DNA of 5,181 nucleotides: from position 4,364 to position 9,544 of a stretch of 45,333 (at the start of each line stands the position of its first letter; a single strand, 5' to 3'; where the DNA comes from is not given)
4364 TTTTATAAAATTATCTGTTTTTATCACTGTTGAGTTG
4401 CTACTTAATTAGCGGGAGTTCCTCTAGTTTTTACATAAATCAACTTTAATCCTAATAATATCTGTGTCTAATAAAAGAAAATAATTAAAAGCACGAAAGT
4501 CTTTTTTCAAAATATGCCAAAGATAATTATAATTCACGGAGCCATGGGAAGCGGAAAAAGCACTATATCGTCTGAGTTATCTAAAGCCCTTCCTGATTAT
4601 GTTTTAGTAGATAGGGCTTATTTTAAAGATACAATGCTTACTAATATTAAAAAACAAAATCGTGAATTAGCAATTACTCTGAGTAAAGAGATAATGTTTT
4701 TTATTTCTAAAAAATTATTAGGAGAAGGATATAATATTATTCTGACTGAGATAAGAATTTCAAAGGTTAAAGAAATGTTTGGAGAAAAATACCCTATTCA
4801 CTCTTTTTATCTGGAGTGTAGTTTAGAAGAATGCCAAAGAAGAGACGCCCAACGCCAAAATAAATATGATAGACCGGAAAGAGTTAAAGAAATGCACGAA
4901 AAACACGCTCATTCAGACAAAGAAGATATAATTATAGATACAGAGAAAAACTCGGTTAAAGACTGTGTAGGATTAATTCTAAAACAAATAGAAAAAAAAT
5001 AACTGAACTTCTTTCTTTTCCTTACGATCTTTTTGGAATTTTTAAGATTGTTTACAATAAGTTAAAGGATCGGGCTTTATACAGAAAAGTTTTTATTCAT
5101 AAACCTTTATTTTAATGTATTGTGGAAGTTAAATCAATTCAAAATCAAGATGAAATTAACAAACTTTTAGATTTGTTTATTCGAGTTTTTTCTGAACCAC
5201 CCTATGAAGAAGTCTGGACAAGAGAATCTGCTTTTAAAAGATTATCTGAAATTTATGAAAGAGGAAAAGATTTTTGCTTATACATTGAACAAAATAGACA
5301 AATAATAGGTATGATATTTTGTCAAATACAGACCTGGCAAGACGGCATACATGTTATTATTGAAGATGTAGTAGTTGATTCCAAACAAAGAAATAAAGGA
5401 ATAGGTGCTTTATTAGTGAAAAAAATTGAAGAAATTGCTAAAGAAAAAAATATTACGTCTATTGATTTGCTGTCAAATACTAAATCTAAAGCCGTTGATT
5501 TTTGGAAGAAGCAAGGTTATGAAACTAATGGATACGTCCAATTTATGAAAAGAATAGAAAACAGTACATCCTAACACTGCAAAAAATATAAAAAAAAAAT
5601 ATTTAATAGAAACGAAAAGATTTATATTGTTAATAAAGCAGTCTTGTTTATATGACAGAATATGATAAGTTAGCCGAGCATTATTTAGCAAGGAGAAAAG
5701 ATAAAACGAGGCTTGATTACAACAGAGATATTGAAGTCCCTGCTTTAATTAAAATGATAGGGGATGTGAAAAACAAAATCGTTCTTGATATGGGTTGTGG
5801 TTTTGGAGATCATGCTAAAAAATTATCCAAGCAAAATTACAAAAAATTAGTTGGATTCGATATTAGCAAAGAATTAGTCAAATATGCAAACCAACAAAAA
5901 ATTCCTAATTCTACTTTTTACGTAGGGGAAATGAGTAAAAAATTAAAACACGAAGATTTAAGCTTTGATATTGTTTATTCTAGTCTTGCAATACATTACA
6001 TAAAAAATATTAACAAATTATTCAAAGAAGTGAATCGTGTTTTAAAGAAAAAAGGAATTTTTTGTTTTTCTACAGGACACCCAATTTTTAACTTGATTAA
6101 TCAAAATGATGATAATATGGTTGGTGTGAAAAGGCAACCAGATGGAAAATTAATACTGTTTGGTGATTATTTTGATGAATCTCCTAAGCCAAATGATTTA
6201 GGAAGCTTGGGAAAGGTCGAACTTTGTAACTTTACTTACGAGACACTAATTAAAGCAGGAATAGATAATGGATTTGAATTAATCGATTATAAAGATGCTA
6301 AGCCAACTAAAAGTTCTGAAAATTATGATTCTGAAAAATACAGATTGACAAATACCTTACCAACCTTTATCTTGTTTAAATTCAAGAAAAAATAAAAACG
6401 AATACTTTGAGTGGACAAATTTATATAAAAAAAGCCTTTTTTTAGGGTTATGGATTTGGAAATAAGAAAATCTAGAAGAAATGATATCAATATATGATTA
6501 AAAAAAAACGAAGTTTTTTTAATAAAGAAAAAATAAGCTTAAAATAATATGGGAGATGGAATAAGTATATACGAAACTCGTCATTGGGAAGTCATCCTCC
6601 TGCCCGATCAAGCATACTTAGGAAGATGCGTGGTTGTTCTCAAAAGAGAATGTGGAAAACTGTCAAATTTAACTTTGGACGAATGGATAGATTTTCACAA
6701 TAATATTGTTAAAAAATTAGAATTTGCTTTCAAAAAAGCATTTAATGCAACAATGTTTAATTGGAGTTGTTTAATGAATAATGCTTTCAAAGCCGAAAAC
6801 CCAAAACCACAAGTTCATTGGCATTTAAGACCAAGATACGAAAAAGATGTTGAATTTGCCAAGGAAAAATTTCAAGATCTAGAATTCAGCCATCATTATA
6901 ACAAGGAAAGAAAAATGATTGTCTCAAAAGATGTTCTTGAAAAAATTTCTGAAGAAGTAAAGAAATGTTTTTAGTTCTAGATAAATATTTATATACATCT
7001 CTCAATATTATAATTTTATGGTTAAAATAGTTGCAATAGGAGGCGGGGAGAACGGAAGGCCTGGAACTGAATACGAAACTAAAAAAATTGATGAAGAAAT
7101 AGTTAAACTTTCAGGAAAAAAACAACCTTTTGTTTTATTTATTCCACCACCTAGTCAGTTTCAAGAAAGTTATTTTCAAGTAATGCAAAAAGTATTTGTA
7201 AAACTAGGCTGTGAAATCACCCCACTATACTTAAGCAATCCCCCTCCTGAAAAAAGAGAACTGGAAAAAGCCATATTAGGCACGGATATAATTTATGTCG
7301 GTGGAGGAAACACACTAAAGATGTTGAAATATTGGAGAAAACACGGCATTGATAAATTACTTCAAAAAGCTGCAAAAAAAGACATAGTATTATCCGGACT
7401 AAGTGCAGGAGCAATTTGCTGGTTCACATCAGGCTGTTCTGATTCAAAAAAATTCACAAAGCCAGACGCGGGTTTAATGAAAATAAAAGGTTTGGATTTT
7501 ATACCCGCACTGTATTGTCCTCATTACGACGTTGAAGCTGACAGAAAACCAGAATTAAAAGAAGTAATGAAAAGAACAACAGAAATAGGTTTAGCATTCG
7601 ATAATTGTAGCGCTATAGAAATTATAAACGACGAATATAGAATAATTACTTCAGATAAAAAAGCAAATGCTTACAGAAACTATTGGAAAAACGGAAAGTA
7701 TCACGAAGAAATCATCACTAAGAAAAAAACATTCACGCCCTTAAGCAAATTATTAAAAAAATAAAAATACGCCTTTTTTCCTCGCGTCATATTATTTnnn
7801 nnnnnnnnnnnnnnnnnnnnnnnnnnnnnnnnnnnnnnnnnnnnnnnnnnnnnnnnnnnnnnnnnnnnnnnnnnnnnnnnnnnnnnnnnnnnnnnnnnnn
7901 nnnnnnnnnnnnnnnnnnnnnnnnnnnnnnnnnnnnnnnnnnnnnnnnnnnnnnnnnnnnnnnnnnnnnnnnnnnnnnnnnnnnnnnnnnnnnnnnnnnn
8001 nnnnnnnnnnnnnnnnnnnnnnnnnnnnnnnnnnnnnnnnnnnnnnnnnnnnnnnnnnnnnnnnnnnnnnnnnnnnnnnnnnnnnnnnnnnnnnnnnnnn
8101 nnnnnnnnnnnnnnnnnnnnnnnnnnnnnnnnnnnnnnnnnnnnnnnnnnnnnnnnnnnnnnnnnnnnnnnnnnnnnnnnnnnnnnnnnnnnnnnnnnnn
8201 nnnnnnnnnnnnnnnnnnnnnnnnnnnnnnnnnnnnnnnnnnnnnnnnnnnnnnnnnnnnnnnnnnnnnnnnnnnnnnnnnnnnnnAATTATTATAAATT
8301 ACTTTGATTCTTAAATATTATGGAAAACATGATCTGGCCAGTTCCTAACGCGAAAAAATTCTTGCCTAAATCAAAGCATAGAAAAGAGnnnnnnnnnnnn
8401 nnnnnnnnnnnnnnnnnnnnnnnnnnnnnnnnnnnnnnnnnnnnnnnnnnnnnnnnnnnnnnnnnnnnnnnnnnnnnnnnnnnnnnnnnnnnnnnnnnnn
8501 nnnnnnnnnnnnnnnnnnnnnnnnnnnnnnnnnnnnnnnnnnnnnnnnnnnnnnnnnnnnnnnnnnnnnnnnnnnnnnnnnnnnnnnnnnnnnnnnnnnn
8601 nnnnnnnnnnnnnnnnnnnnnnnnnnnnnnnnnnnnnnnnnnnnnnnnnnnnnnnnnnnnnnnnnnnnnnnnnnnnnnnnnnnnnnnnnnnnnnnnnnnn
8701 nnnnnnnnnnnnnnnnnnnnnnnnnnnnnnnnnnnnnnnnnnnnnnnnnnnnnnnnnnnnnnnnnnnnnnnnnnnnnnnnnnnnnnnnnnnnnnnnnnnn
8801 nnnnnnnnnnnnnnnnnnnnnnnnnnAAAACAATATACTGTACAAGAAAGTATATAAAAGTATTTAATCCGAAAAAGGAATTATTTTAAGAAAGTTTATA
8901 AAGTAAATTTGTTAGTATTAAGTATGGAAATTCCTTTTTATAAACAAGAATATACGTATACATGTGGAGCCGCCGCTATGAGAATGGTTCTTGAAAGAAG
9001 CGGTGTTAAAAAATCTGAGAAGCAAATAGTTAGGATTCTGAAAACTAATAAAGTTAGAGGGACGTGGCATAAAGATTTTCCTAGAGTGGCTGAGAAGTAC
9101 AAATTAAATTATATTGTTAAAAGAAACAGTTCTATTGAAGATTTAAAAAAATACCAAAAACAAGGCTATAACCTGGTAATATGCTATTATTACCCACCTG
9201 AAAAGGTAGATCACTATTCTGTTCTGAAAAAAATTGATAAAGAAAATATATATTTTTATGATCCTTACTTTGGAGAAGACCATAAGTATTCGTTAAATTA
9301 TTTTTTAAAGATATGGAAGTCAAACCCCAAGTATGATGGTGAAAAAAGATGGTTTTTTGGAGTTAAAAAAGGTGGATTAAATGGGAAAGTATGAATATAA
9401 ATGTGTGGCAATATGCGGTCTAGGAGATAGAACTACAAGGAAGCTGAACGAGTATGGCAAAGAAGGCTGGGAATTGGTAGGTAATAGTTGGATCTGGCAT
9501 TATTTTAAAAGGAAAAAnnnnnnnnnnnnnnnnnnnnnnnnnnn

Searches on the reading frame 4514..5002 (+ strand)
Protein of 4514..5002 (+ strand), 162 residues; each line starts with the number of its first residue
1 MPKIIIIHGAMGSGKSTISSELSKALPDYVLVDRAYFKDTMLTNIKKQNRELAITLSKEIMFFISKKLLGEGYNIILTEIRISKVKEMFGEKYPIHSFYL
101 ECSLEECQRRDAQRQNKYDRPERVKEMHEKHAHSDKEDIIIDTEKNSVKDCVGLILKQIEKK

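Call 26: search_protein_families(library=pfam, max_evalue=0.001, proteins=[window:4514-5002:+])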
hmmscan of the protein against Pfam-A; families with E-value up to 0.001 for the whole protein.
window:4514-5002:+ (162 aa): 9 families
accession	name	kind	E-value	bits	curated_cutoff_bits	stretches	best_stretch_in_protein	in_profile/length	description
PF13671.12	AAA_33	-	1.4e-12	48.5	27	1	5-127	2-131/143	AAA domain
PF13238.12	AAA_18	-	2.8e-11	44.4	29.4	1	5-122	1-119/128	AAA domain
PF07931.18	CPT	-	2.4e-08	34.4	22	1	3-159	2-171/172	Chloramphenicol phosphotransferase-like protein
PF01712.25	dNK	-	1.5e-05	25.3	27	0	5-61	1-61/203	Deoxynucleoside kinase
PF01583.26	APS_kinase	-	2.1e-05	25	21.1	1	3-120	3-127/152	Adenylylsulphate kinase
PF06414.18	Zeta_toxin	-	0.00016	21.6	22.3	1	2-77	16-100/199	Zeta toxin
PF13521.12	AAA_28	-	0.00034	21.3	27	0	5-49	2-44/164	AAA domain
PF13207.12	AAA_17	-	0.00047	20.9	27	0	9-122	2-133/136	AAA domain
PF01202.28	SKI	-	0.00059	20.4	22.1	0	11-26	1-16/159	Shikimate kinase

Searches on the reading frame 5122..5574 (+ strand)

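Call 26: search_protein_families(library=pfam, max_evalue=0.001, proteins=[window:5122-5574:+])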
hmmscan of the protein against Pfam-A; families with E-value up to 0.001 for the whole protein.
window:5122-5574:+ (150 aa): 6 families
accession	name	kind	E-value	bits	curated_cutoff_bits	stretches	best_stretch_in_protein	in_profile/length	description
PF00583.31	Acetyltransf_1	-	1.3e-16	61.3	20.7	1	25-133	9-116/116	Acetyltransferase (GNAT) family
PF13508.13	Acetyltransf_7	-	1.9e-12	47.8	27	1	52-134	5-83/84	Acetyltransferase (GNAT) domain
PF13673.13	Acetyltransf_10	-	2.9e-12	47.1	23.6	1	39-141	20-115/128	Acetyltransferase (GNAT) domain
PF13420.13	Acetyltransf_4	-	1e-07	32.5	24.3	1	25-140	26-141/155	Acetyltransferase (GNAT) domain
PF13527.13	Acetyltransf_9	-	0.00036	21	25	0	8-112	6-107/127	Acetyltransferase (GNAT) domain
PF08445.16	FR47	-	0.00048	20.5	22.1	0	80-135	24-79/86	FR47-like protein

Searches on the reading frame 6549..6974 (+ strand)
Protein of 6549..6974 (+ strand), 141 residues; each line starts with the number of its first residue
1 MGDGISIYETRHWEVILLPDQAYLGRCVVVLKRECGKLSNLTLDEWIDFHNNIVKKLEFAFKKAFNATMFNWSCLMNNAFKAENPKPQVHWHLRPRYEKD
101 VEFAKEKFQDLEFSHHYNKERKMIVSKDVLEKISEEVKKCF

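Call 26: search_protein_families(library=pfam, max_evalue=0.001, proteins=[window:6549-6974:+])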
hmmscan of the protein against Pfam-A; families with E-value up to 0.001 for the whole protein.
window:6549-6974:+ (141 aa): 1 family
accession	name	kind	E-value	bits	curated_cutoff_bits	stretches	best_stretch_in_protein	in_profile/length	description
PF01230.28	HIT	-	5.4e-05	24.2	21.5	1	7-98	9-97/98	HIT domain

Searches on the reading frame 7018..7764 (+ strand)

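Call 26: search_protein_families(library=pfam, max_evalue=0.001, proteins=[window:7018-7764:+])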
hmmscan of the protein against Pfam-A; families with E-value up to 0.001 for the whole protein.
window:7018-7764:+ (248 aa): 1 family
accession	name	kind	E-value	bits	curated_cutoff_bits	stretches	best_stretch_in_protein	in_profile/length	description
PF03575.23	Peptidase_S51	-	6.2e-43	147.3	23.9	1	17-210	11-206/206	Peptidase family S51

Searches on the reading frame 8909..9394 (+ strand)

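Call 27: search_protein_families(library=pfam, max_evalue=0.001, proteins=[window:8909-9394:+])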
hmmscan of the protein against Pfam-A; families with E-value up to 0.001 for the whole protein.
window:8909-9394:+ (161 aa): 5 families
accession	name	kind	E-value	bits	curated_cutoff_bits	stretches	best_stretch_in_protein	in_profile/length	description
PF13529.12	Peptidase_C39_2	-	2.7e-12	47.9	24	1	7-120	2-143/143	Peptidase_C39 like family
PF03412.21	Peptidase_C39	-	9.6e-11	42.1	22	1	9-137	3-122/133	Peptidase C39 family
PF11814.14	DUF3335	-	2.2e-08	34.3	25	0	8-34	1-27/206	Peptidase_C39 like family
PF09778.15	Guanylate_cyc_2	-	2.3e-05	24.3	28.1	1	8-69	1-64/212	Guanylylate cyclase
PF12385.14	Peptidase_C70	-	0.00021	21.6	19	1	7-133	6-137/141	Papain-like cysteine protease AvrRpt2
